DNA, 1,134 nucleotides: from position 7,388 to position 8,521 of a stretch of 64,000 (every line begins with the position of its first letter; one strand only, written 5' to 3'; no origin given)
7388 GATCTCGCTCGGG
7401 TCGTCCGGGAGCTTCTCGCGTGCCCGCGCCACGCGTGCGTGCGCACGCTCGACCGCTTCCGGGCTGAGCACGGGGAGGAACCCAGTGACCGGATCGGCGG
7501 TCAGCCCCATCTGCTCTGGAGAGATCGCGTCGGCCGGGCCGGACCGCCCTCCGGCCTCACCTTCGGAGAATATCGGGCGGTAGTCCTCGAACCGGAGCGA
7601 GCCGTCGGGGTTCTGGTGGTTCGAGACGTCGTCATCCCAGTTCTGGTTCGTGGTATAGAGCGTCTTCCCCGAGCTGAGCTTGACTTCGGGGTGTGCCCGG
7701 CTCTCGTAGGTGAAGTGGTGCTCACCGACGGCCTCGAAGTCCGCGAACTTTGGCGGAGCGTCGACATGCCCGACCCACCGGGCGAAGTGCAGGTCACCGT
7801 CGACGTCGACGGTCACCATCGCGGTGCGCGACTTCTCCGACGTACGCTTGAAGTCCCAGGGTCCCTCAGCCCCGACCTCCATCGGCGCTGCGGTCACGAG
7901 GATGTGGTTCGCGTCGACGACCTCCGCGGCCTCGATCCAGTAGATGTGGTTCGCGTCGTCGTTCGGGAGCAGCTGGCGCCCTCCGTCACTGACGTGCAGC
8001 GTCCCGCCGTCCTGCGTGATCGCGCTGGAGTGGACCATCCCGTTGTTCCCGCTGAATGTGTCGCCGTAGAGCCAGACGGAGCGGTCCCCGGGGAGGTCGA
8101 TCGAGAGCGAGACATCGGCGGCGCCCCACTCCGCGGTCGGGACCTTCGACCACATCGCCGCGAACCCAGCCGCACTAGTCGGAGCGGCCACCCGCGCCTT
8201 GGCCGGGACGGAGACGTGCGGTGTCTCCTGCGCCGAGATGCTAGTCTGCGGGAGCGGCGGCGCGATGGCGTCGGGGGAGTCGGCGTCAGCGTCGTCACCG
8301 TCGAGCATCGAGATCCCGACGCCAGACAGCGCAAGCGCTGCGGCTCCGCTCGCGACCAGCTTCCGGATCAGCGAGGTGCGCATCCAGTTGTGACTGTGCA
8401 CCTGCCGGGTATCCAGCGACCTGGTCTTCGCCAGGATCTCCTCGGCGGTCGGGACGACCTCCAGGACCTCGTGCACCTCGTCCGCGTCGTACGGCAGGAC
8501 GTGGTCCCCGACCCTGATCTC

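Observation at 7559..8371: DUF4185-like (candidate arabinan/glycan hydrolase) domain preceded by a transmembrane-like helix inside the giant protein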

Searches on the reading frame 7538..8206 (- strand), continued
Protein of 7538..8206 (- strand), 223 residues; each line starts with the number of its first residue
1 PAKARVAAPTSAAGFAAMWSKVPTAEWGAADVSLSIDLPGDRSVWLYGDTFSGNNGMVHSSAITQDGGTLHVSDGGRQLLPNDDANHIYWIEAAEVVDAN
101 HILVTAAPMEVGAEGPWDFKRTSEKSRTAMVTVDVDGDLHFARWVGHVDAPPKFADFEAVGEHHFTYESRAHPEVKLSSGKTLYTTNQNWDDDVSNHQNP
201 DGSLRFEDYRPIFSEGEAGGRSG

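Call 66: find_encoding_contigs(protein=P0257, flank=8000, max_places=2)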
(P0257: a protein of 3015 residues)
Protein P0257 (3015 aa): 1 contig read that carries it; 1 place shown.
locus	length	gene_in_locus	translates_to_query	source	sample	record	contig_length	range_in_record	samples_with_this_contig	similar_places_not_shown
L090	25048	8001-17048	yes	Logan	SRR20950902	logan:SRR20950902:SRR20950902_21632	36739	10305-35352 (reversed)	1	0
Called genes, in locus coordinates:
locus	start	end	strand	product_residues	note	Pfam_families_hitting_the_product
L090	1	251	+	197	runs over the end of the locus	-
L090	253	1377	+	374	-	-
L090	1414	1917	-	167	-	-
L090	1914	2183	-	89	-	-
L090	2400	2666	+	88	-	-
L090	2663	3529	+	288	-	-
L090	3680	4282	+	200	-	-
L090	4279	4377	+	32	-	-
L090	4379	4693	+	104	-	-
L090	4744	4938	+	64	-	-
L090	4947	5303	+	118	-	-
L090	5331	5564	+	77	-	-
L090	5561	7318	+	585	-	-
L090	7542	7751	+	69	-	-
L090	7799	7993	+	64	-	-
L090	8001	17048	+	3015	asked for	PF04860:Phage_portal, PF00583:Acetyltransf_1 (faint)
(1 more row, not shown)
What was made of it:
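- P0257 is a portal fusion (call 66).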

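Call 68: search_solved_structures(query=P0350, max_evalue=1, show_alignments=4)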
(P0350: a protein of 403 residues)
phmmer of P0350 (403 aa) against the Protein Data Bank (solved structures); distinct sequences matched with E-value up to 1: 3.
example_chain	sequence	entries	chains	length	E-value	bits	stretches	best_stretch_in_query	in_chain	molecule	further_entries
4hbs_A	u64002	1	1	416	0.00091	21.5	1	85-134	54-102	Putative hydrolase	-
8ic1_A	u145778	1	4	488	0.0011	21.2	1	143-350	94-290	endo-alpha-D-arabinanase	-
8hhv_A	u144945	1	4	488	0.0021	20.3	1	100-350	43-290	endo-alpha-D-arabinanase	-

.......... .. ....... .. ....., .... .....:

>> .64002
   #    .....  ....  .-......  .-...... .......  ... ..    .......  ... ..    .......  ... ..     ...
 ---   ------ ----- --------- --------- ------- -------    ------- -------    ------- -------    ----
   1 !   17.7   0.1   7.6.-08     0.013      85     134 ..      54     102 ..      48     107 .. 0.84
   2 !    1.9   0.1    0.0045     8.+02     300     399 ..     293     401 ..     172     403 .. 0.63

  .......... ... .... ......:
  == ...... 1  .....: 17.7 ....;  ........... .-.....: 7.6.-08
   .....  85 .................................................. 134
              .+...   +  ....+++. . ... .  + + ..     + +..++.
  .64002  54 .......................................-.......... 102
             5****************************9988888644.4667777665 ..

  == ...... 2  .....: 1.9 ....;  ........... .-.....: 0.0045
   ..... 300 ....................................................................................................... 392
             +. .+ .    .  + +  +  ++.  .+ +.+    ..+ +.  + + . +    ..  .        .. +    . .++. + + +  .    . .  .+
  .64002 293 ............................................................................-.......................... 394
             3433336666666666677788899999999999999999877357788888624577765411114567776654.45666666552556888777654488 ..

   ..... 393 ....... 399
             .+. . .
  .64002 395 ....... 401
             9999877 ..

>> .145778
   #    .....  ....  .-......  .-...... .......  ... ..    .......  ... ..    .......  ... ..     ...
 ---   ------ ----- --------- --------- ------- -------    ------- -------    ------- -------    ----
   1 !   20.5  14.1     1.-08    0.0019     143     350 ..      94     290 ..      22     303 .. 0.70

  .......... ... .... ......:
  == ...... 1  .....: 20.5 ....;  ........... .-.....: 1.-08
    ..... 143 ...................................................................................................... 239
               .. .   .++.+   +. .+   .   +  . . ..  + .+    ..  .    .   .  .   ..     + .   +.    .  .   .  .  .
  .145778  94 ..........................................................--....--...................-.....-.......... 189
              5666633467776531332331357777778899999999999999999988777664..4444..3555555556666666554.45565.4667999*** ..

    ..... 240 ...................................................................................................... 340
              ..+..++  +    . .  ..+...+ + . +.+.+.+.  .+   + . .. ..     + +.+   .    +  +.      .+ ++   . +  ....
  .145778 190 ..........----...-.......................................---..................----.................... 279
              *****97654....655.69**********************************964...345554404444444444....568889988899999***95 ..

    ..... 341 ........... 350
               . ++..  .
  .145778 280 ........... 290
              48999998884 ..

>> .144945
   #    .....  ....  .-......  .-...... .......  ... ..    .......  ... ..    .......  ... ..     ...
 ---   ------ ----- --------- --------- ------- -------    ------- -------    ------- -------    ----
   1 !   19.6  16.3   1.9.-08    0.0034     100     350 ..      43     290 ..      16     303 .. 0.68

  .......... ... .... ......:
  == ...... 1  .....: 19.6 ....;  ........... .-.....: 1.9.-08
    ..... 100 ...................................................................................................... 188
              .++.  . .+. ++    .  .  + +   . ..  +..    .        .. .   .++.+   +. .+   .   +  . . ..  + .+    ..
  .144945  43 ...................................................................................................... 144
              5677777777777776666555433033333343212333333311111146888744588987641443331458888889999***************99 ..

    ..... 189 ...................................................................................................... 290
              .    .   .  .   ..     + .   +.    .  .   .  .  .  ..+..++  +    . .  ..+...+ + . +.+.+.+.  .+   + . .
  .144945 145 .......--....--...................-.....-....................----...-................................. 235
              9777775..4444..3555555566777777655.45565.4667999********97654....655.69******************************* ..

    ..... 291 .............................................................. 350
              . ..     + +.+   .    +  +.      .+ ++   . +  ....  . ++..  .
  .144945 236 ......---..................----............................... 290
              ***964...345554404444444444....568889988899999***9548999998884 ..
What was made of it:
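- On DUF4185 / GH183: P0350 links to 8IC1 and 4HBS by phmmer at about 1e-3 (call 68).
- On DUF5005 (PF16396): The N- and C-terminal motifs are shared (call 68).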

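Call 70: search_protein_families(library=ncbifam, proteins=[P0350], max_evalue=0.01)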
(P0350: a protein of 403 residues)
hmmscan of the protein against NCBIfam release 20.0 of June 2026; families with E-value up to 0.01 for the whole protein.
P0350 (403 aa): 0 families

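Call 84: find_encoding_contigs(protein=P0246, flank=8000, max_places=1)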
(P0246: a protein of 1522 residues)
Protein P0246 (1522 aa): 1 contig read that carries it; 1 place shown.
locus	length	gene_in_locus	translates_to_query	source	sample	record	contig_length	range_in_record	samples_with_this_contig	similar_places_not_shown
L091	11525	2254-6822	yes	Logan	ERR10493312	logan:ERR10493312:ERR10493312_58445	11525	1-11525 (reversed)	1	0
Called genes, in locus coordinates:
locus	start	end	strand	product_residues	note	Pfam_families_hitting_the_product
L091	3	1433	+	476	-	?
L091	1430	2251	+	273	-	-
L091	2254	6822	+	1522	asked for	PF16396:DUF5005 (faint)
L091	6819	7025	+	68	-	-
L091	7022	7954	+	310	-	PF14550:Peptidase_S78_2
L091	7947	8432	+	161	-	-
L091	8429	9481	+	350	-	-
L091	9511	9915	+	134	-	-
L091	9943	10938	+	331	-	-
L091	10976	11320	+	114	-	-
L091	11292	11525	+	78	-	?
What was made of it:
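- P0246 precedes a Peptidase_S78_2 gene (call 84).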

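Call 85: find_encoding_contigs(protein=P0230, flank=8000, max_places=1)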
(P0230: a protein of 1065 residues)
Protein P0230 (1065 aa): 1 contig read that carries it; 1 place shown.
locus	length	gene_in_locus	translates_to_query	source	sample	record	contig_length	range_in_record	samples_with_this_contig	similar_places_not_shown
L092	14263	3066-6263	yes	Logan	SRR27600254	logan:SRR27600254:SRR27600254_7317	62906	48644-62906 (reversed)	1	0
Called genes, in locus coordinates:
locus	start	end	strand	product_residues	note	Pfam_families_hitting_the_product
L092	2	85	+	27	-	?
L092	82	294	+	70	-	-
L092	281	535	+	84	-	-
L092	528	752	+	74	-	-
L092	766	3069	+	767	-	PF04860:Phage_portal, PF04233:Phage_Mu_F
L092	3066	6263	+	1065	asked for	PF13563:2_5_RNA_ligase2 (weak), PF16396:DUF5005 (faint)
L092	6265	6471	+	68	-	-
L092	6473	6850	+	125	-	-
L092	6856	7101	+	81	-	-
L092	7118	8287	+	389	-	PF12789:PTR (faint)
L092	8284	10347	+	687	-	PF00657:Lipase_GDSL (weak), PF13472:Lipase_GDSL_2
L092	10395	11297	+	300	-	-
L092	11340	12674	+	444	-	-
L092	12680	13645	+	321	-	-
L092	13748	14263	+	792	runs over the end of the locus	PF01471:PG_binding_1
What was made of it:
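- P0230 follows a portal-MuF fusion (call 85).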

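Call 86: find_encoding_contigs(protein=P0235, flank=8000, max_places=1)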
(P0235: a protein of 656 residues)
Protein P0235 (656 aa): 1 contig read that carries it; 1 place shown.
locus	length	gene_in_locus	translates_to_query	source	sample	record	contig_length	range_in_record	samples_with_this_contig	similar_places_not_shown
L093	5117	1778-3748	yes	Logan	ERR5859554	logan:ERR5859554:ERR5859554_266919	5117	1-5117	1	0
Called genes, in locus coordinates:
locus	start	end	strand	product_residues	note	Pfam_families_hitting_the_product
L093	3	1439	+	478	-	?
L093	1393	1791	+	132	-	-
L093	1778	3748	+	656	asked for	PF04233:Phage_Mu_F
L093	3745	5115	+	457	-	?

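Call 95: search_protein_families(library=pfam, proteins=[P0240, P0260, P0269, P0297, P0234, P0246, P0219, P0230, P0235], max_evalue=0.001)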
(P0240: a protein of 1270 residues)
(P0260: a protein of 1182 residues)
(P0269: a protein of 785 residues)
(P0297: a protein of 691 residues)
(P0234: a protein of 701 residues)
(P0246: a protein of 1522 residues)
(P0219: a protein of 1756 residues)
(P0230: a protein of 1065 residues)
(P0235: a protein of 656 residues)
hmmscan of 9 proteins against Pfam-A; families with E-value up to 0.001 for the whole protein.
P0240 (1270 aa): 0 families

P0260 (1182 aa): 1 family
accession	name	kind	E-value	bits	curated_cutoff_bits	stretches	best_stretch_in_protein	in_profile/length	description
PF14279.12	HNH_5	-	0.00043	20.6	27.5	0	1101-1142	1-42/56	HNH endonuclease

P0269 (785 aa): 1 family
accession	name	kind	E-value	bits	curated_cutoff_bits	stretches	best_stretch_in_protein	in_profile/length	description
PF23847.1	DUF7211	-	6.6e-08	32.3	27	1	539-560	3-24/25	Family of unknown function (DUF7211)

P0297 (691 aa): 2 families
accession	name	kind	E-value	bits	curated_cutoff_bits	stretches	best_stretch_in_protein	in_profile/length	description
PF01028.25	Topoisom_I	-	6.6e-17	62.1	23.7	1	477-669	2-198/228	Eukaryotic DNA topoisomerase I, catalytic core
PF21338.2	Top1B_N_bact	-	6.2e-05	23.1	27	1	439-466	22-49/49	Bacterial DNA topoisomerase IB, N-terminal domain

P0234 (701 aa): 0 families

P0246 (1522 aa): 0 families

P0219 (1756 aa): 2 families
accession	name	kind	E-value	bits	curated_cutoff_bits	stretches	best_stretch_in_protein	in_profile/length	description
PF01028.25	Topoisom_I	-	2.7e-16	60.1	23.7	1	1606-1732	68-197/228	Eukaryotic DNA topoisomerase I, catalytic core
PF13563.12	2_5_RNA_ligase2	-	7.1e-10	39.6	27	1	76-181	25-122/152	2'-5' RNA ligase superfamily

P0230 (1065 aa): 1 family
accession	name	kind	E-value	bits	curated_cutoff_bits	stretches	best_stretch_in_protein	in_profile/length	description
PF13563.12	2_5_RNA_ligase2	-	1.1e-06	29.3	27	1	133-232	18-118/152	2'-5' RNA ligase superfamily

P0235 (656 aa): 1 family
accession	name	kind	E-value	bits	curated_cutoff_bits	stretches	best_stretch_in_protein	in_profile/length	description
PF04233.19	Phage_Mu_F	-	2.9e-11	44.5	29.6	1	198-293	23-111/112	Phage Mu protein F like protein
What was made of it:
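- P0235 is a Phage_Mu_F-cassette fusion (calls 86, 95).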

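Call 97: find_related_loci(query=A2, collection=viral_contigs, flank=10000)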
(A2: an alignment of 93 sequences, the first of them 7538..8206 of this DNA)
Query A2 (223 aa) in viral_contigs; peptide patterns used: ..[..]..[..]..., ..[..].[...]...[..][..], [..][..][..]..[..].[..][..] (x = any residue, [..] = any of these).
39 stretches matched a pattern; 11 encode a relative of the query (tblastn E <= 1e-3); 11 distinct loci.
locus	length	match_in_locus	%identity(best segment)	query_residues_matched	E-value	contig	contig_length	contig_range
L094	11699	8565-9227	55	8-217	4e-74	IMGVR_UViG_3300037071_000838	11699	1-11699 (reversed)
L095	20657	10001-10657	48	6-215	4e-66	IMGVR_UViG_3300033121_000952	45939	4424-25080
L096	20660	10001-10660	48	9-215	7e-61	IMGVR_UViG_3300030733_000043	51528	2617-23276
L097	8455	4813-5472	48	9-215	6e-61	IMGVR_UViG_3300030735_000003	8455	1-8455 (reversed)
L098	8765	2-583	47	35-215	1e-49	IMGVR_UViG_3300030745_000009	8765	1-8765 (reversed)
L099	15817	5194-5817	45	3-217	2e-48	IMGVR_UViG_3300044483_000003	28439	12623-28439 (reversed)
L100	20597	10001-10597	43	8-215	5e-44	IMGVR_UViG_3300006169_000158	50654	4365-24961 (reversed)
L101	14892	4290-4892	43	8-216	5e-39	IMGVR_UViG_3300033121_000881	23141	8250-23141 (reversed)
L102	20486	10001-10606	37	2-215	2e-38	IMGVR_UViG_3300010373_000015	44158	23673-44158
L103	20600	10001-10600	41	8-215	6e-40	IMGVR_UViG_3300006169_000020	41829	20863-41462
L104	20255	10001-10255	31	24-104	2e-6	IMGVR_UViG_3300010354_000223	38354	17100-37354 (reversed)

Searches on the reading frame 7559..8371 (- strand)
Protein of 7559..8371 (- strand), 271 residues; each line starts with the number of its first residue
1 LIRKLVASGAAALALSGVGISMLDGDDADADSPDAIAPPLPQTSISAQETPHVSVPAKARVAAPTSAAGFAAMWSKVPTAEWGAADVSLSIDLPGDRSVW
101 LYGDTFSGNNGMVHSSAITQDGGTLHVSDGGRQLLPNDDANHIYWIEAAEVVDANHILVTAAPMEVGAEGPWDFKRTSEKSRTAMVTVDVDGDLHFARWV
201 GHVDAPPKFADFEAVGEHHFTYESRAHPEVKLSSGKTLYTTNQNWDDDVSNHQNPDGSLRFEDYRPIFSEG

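Call 6: search_protein_families(library=pfam, proteins=[window:7559-8371:-], max_evalue=1)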
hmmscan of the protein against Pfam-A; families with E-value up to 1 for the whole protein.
window:7559-8371:- (271 aa): 0 families
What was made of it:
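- Closest known: Polyvalent proteins of phages and conjugative elements. Different: No MuF or MPTase-PolyVal Pfam domain was detected in the window protein itself (call 6).
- No MuF or MPTase domain was detected in the window's own protein (call 6).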

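Call 7: search_protein_families(library=phrogs, proteins=[window:7559-8371:-], max_evalue=0.1)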
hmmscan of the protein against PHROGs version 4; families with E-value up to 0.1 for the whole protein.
window:7559-8371:- (271 aa): 0 families

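Call 9: search_dna_similar(query=window:7559-8371:-, collection=phages, mode=protein, max_rows=25, max_evalue=0.01)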
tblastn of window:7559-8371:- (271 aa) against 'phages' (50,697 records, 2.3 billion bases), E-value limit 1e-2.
No match.
